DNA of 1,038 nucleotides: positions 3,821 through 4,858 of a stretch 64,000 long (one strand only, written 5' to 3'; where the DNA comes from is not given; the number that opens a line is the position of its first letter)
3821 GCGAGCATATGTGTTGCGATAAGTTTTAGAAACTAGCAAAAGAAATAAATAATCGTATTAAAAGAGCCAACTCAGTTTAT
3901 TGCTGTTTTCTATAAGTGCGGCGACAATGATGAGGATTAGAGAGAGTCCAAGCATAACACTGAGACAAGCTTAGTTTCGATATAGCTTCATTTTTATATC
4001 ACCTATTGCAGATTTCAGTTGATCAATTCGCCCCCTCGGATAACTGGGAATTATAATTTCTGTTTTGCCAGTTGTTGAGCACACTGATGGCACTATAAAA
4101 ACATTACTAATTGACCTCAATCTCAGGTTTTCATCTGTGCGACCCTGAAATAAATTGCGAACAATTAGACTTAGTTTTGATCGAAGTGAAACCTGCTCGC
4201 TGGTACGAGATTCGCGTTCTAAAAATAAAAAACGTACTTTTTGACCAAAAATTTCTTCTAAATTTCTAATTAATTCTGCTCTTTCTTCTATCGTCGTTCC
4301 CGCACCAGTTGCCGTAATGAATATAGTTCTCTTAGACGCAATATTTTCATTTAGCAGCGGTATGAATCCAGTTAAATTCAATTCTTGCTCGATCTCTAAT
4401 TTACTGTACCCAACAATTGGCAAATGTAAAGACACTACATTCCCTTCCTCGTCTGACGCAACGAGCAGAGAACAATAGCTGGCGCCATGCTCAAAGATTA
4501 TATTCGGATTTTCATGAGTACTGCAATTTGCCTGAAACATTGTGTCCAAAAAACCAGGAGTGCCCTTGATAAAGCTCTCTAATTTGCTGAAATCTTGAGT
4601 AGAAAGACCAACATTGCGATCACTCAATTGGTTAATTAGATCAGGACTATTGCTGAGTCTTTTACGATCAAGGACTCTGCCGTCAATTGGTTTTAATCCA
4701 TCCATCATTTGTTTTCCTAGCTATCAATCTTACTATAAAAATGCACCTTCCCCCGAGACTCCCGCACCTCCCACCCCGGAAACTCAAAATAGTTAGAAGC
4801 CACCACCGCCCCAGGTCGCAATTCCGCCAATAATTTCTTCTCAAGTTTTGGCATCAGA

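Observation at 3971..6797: Tightly coupled four-gene operon: NUDIX-fusion, 4-TM protein, TM-anchored SAM methyltransferase, Rossmann/SLOG-like protein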

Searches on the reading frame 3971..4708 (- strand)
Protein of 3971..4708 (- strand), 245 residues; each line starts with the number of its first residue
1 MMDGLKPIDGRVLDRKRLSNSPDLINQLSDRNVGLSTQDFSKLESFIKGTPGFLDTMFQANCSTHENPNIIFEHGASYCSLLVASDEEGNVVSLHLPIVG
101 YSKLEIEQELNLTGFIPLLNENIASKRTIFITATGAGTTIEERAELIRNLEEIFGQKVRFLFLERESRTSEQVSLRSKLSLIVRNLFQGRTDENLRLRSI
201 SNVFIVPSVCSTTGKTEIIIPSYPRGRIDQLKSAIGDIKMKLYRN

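Call 3: search_protein_families(library=pfam, proteins=[window:3971-4708:-], max_evalue=1)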
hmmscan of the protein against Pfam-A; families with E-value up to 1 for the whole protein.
window:3971-4708:- (245 aa): 2 families
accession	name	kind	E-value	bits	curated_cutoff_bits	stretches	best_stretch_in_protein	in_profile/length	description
PF12222.14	PNGaseA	-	0.12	11.6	25.3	1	93-151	249-306/336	Peptide N-acetyl-beta-D-glucosaminyl asparaginase amidase A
PF14656.11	RAB3GAP2_C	-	0.28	10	25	0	26-71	314-356/596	Rab3 GTPase-activating protein regulatory subunit C-terminus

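Call 4: search_protein_families(library=ncbifam, proteins=[window:3971-4708:-], max_evalue=1)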
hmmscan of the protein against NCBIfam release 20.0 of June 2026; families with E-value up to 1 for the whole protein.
window:3971-4708:- (245 aa): 0 families

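Call 7: search_protein_families(library=padloc, proteins=[window:3971-4708:-], max_evalue=1)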
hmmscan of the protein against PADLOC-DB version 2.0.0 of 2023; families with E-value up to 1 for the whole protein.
window:3971-4708:- (245 aa): 0 families

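Call 8: search_solved_structures(query=window:3971-4708:-, max_evalue=10)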
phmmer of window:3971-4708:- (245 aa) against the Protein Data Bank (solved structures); distinct sequences matched with E-value up to 10: 5.
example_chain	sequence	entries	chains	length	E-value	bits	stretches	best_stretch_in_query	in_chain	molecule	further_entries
1pvw_A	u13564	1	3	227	0.084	15.5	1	123-214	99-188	3,4-dihydroxy-2-butanone 4-phosphate synthase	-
1pvy_A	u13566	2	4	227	0.084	15.5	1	123-214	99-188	3,4-dihydroxy-2-butanone 4-phosphate synthase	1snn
2ec1_A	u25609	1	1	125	0.51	12.9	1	155-233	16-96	Nucleoporin 50 kDa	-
8fmw_AI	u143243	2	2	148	0.55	12.8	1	151-207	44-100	50S ribosomal protein L9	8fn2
7mo0_B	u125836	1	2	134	0.58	12.7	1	154-233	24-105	Nuclear pore complex protein Nup50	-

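Call 10: find_homologous_proteins(query=window:3971-4708:-, max_evalue=0.001)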
Query window:3971-4708:- (245 aa): 1 proteins with E <= 0.001 among 663 candidates.
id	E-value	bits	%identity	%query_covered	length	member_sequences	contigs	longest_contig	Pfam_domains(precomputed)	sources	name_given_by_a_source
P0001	2.0e-154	529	100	100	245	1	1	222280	-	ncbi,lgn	-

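Call 12: find_encoding_contigs(protein=P0001, flank=10000, max_places=6)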
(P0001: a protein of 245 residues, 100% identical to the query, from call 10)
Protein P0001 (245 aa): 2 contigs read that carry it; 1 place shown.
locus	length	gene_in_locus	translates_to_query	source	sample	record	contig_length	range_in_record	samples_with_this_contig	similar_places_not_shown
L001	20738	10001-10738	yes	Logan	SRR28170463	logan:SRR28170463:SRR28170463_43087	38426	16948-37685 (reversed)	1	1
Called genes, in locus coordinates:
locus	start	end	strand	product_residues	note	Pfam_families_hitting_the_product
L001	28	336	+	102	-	-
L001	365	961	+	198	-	-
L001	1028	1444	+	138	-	-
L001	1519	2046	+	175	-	-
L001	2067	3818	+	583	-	-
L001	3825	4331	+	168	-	PF07823:CPDase, PF13563:2_5_RNA_ligase2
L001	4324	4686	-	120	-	PF01850:PIN (weak)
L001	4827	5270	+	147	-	PF01161:PBP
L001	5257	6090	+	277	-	PF00459:Inositol_P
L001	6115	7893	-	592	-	PF00270:DEAD, PF04851:ResIII (weak), PF00271:Helicase_C, PF16124:RecQ_Zn_bind, PF00570:HRDC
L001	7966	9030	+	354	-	PF00293:NUDIX (weak)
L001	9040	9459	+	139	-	-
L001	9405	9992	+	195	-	PF13649:Methyltransf_25 (weak)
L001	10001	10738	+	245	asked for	-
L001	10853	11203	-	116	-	-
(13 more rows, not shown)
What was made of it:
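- On Known anti-phage defence systems (PADLOC-DB): The flanks are housekeeping genes (call 12).
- Checked: A: 5679-6797 from the ATG (372 aa), or 5679-6743 from the GTG that the public gene call uses (354 aa, call 12).
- The flanks are ordinary housekeeping genes: RecQ, inositol monophosphatase, a Y-family polymerase, an HD protein (call 12). A PIN-domain gene lies about 5 kb away (call 12).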

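Call 18: search_protein_representatives(protein=window:3971-4708:-)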
Query: 245 residues. Proteins with E-value up to 0.001 (for the whole library): 14; up to 1e-10: 5; up to 1e-30: 2. The best 14 are listed.
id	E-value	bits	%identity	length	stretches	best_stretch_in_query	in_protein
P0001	6.3e-155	529.4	100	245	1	1-245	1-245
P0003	9.3e-31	123.3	42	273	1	15-226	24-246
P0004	4.8e-25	104.6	35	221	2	15-170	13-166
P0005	1.5e-21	93.2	35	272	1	3-222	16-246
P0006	1.7e-14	70.2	32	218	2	13-166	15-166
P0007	3.0e-10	56.3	31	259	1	59-221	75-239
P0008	7.9e-08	48.3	38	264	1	47-223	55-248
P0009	1.3e-06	44.4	35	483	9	116-157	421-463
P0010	1.4e-06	44.3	28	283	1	62-220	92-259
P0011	9.3e-06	41.6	34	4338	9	165-205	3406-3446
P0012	7.9e-05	38.5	28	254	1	63-208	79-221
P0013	8.0e-05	38.5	30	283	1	60-222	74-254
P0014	1.2e-04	38.0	34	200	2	57-111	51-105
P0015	2.7e-04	36.7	32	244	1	62-139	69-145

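Call 21: search_solved_structures(query=A1, max_evalue=10, show_alignments=3)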
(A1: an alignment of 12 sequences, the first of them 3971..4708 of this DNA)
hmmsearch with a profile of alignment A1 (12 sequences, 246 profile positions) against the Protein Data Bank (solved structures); distinct sequences matched with E-value up to 10: 0.

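Call 22: search_protein_families(library=pfam, alignment_id=A1, max_evalue=1)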
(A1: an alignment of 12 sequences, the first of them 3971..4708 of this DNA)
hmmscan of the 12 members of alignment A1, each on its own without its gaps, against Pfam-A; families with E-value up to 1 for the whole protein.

A. member 1, window:3971-4708:- (245 aa): 2 families
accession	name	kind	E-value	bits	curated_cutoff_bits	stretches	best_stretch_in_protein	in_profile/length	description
PF12222.14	PNGaseA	-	0.12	11.6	25.3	1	93-151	249-306/336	Peptide N-acetyl-beta-D-glucosaminyl asparaginase amidase A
PF14656.11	RAB3GAP2_C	-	0.28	10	25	0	26-71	314-356/596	Rab3 GTPase-activating protein regulatory subunit C-terminus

B. families by the number of members that match (of 12 scanned): 5 families
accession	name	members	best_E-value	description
PF23658.1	PDZ_CPAF_rel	1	0.0023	CPAF-like PDZ domain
PF12222.14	PNGaseA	1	0.12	Peptide N-acetyl-beta-D-glucosaminyl asparaginase amidase A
PF20428.3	Sey1_3HB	1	0.13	Sey1 three-helix bundle domain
PF14656.11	RAB3GAP2_C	1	0.28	Rab3 GTPase-activating protein regulatory subunit C-terminus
PF02256.22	Fe_hyd_SSU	1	0.43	Iron hydrogenase small subunit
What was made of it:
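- On SLOG / LOG-like Rossmannoid nucleotide-binding domain: No Pfam family matches any member (call 22).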

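Call 23: find_homologous_proteins(query=A1, max_evalue=0.001)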
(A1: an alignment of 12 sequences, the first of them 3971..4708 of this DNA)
Query A1 (12 sequences) (245 aa, profile of the alignment): 3 proteins with E <= 0.001 among 7902 candidates.
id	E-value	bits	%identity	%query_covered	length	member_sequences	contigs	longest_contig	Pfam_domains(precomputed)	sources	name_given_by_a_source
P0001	3.4e-67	245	100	100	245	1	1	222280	-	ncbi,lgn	-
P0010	2.6e-66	242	28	64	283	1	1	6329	-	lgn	-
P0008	4.0e-63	231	34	65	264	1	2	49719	-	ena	-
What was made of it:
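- Tried and rejected: A profile search with alignment A1 returned only 3 proteins (call 23).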

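Call 24: find_encoding_contigs(protein=P0008, flank=8000, max_places=4)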
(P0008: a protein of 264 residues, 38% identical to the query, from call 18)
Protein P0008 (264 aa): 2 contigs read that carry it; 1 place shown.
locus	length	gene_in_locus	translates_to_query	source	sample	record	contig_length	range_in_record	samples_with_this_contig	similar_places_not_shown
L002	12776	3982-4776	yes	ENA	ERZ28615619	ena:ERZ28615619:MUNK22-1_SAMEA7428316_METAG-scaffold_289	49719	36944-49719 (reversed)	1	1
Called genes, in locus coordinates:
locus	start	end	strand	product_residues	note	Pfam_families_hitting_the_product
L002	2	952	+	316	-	?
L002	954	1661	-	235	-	-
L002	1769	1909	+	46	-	-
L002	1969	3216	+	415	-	PF00155:Aminotran_1_2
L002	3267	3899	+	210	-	PF00588:SpoU_methylase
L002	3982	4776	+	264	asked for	-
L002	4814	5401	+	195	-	PF08818:DUF1801, PF13376:OmdA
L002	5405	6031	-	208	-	PF02661:Fic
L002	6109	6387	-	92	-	-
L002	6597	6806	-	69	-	PF13443:HTH_26, PF01381:HTH_3 (weak)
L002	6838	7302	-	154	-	PF11188:DUF2975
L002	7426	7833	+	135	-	PF00903:Glyoxalase (weak), PF06983:3-dmu-9_3-mt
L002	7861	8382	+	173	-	-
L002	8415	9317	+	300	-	PF00903:Glyoxalase (faint), PF06983:3-dmu-9_3-mt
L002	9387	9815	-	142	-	PF08818:DUF1801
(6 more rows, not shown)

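Call 25: find_encoding_contigs(protein=P0010, flank=8000, max_places=4)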
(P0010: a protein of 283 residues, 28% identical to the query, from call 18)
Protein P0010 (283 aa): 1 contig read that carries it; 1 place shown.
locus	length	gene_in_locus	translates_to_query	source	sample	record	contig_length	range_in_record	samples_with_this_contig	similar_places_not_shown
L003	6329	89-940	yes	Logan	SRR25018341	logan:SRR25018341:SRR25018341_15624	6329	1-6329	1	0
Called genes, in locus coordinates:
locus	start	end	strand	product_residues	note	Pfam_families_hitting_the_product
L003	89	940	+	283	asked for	-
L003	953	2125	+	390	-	-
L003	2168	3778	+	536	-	-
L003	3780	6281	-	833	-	PF00041:fn3 (weak)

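Call 26: find_encoding_contigs(protein=P0003, flank=8000, max_places=4)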
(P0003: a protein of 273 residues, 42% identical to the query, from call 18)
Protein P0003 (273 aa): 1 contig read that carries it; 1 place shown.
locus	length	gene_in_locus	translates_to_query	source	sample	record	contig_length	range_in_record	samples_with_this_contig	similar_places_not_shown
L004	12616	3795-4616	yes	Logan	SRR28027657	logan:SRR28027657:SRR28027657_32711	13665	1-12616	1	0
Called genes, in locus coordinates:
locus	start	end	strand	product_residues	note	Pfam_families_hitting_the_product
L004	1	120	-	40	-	?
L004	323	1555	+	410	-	PF04851:ResIII, PF00270:DEAD, PF00271:Helicase_C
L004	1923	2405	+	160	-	PF13420:Acetyltransf_4, PF13527:Acetyltransf_9 (weak), PF00583:Acetyltransf_1, PF13673:Acetyltransf_10, PF13508:Acetyltransf_7, PF08445:FR47 (weak)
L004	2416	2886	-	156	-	PF08327:AHSA1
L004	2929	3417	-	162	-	PF08327:AHSA1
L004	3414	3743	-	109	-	PF01022:HTH_5, PF12840:HTH_20, PF13412:HTH_24, PF08279:HTH_11 (weak), PF13601:HTH_34 (weak)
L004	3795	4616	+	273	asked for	-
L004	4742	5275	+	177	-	PF01988:VIT1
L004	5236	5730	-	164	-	PF07884:VKOR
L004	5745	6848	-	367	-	PF01180:DHO_dh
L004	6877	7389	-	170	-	PF07884:VKOR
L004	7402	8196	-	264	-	PF13489:Methyltransf_23, PF05175:MTS (weak), PF08241:Methyltransf_11 (weak), PF08242:Methyltransf_12, PF13649:Methyltransf_25, PF13847:Methyltransf_31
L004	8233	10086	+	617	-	PF04055:Radical_SAM (weak), PF16199:Radical_SAM_C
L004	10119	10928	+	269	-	PF00565:SNase, PF27542:ArfC (weak)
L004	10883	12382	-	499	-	PF00270:DEAD, PF00271:Helicase_C, PF16124:RecQ_Zn_bind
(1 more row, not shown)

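Call 27: find_encoding_contigs(protein=P0004, flank=8000, max_places=4)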
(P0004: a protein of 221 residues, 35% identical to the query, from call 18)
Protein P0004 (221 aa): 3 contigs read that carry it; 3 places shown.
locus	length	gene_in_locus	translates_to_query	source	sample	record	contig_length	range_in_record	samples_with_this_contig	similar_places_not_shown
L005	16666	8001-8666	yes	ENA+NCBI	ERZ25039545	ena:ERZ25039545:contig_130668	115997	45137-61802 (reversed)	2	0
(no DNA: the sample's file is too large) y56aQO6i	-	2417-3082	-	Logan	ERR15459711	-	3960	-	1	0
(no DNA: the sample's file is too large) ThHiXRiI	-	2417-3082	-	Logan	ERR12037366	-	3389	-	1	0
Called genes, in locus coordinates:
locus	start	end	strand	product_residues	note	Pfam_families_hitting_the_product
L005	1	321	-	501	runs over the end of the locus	PF08275:DNAG_N, PF01751:Toprim, PF13155:Toprim_2, PF13362:Toprim_3, PF13662:Toprim_4, PF10410:DnaB_bind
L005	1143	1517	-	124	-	PF00076:RRM_1, PF16842:RRM_occluded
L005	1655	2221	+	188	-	PF01725:Ham1p_like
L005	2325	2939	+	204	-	-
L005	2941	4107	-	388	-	PF07690:MFS_1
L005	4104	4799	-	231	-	-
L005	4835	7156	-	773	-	PF00122:E1-E2_ATPase, PF00702:Hydrolase, PF13246:Cation_ATPase (weak), PF00689:Cation_ATPase_C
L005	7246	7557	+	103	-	-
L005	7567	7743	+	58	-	-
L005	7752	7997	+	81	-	-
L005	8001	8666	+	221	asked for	-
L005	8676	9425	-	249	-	-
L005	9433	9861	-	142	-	-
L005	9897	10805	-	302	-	PF05575:V_cholerae_RfbT (weak), PF02475:TRM5-TYW2_MTfase (weak), PF05050:Methyltransf_21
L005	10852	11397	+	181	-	-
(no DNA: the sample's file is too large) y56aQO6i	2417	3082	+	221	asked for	-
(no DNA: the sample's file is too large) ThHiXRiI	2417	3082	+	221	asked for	-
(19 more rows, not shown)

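Call 28: find_encoding_contigs(protein=P0005, flank=8000, max_places=4)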
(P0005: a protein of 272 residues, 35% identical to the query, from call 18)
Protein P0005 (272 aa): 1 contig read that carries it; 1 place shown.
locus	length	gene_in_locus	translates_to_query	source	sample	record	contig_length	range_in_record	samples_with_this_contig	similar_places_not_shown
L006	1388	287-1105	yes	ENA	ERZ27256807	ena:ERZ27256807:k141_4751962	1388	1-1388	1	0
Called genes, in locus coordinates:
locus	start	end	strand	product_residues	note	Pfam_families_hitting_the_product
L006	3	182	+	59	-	?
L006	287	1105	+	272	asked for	-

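Call 29: find_encoding_contigs(protein=P0006, flank=8000, max_places=4)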
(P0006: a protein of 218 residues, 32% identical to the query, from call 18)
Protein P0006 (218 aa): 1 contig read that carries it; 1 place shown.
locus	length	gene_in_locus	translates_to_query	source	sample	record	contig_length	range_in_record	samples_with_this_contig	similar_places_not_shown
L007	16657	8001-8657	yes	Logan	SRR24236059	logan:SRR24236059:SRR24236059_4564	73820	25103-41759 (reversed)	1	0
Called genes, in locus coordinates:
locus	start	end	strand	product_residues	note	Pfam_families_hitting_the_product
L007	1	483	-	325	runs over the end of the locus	PF01073:3Beta_HSD, PF01370:Epimerase, PF16363:GDP_Man_Dehyd, PF07993:NAD_binding_4 (faint)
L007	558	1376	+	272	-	PF00483:NTP_transferase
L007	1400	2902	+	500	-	PF13231:PMT_2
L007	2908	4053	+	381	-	PF13439:Glyco_transf_4, PF20706:GT4-conflict (weak), PF00534:Glycos_transf_1, PF13692:Glyco_trans_1_4, PF13524:Glyco_trans_1_2 (faint)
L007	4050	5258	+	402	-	PF13439:Glyco_transf_4 (weak), PF00534:Glycos_transf_1, PF13692:Glyco_trans_1_4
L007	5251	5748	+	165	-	PF02075:RuvC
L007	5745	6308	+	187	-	PF01330:RuvA_N, PF14520:HHH_5, PF00633:HHH (faint)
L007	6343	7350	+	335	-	PF05496:RuvB_N, PF00004:AAA, PF07728:AAA_5, PF17864:AAA_lid_4, PF05491:WHD_RuvB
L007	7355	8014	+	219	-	PF00551:Formyl_trans_N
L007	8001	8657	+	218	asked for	-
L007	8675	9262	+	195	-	PF00132:Hexapep, PF14602:Hexapep_2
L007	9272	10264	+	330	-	PF00535:Glycos_transf_2, PF13641:Glyco_tranf_2_3, PF13632:Glyco_trans_2_3 (faint)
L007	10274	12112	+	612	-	PF04932:Wzy_C (faint)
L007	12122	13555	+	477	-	PF02366:PMT, PF13231:PMT_2 (weak)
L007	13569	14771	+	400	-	PF13439:Glyco_transf_4, PF00534:Glycos_transf_1, PF13692:Glyco_trans_1_4, PF13524:Glyco_trans_1_2 (weak)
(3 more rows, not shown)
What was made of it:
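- One D homologue (P0006) sits between a formyltransferase and a hexapeptide acyltransferase in a glycan cluster (call 29), which hints at a small-molecule substrate. The D homologue P0006 overlaps a formyltransferase gene inside a glycosyltransferase cluster (call 29).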

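Call 35: predict_structure(alignment_id=A1)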
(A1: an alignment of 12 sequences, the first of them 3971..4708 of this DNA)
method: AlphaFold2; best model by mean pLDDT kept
length: 245 residues; sequences in the alignment: 12
mean_pLDDT: 80.4   pTM: 0.77
mean pLDDT of the five models: 80.4, 78.9, 78.4, 77.9, 76.2
residues with pLDDT >= 90: 115; 70-90: 67; 50-70: 31; < 50: 32
segments of 3 or more residues with pLDDT < 50: 1-14, 167-173, 188-196
pLDDT, mean of each block of 10 residues (from residue 1): 34 57 85 88 92 93 97 80 94 92 97 98 94 73 92 96 62 56 51 49 92 94 78 88 78
secondary structure, 60 per line:
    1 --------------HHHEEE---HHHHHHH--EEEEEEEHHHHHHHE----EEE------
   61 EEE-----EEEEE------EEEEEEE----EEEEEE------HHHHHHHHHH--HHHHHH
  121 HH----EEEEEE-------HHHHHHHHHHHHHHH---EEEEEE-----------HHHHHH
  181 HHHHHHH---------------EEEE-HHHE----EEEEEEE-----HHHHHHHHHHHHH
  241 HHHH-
elements in order: E18-20 H24-30 E33-39 H40-46 E52-54 E61-63 E69-73 E80-86 E91-96 H103-112 H115-122 E127-132 H140-154 E158-163 H175-187 E203-206 E216-222 H228-244
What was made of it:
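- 3971..4708 (-): Gene D: 245-aa predicted Cys-His amidohydrolase of the CNF1/YfiH-like (NTAN1/CheD) fold, from a family absent from Pfam and NCBIfam. AF2 pLDDT 80.4, pTM 0.77 (call 35).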

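Call 49: search_protein_families(library=phrogs, proteins=[window:3971-4708:-], max_evalue=1)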
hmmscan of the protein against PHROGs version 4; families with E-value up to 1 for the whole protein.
window:3971-4708:- (245 aa): 0 families

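Call 51: find_encoding_contigs(protein=P0017, flank=5000, max_places=4)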
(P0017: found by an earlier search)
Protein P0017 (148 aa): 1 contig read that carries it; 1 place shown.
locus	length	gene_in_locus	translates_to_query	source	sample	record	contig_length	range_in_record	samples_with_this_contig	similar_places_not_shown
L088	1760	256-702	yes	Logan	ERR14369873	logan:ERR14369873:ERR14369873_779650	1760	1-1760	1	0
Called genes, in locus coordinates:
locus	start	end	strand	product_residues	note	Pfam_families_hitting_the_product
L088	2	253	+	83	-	?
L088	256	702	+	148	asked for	-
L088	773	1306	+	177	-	PF13489:Methyltransf_23 (weak), PF13649:Methyltransf_25 (weak)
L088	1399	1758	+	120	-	?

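Call 52: find_encoding_contigs(protein=P0018, flank=5000, max_places=4)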
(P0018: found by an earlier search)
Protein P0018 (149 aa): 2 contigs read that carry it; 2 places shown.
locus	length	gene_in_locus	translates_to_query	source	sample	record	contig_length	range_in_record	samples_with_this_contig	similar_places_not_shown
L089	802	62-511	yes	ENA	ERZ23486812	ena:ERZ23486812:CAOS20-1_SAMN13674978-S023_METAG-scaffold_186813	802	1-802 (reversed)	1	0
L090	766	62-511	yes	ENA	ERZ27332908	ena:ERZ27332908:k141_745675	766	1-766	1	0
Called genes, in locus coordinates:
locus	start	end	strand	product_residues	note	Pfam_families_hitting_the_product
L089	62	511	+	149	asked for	-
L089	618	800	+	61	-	?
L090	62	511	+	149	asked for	-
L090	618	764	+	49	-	?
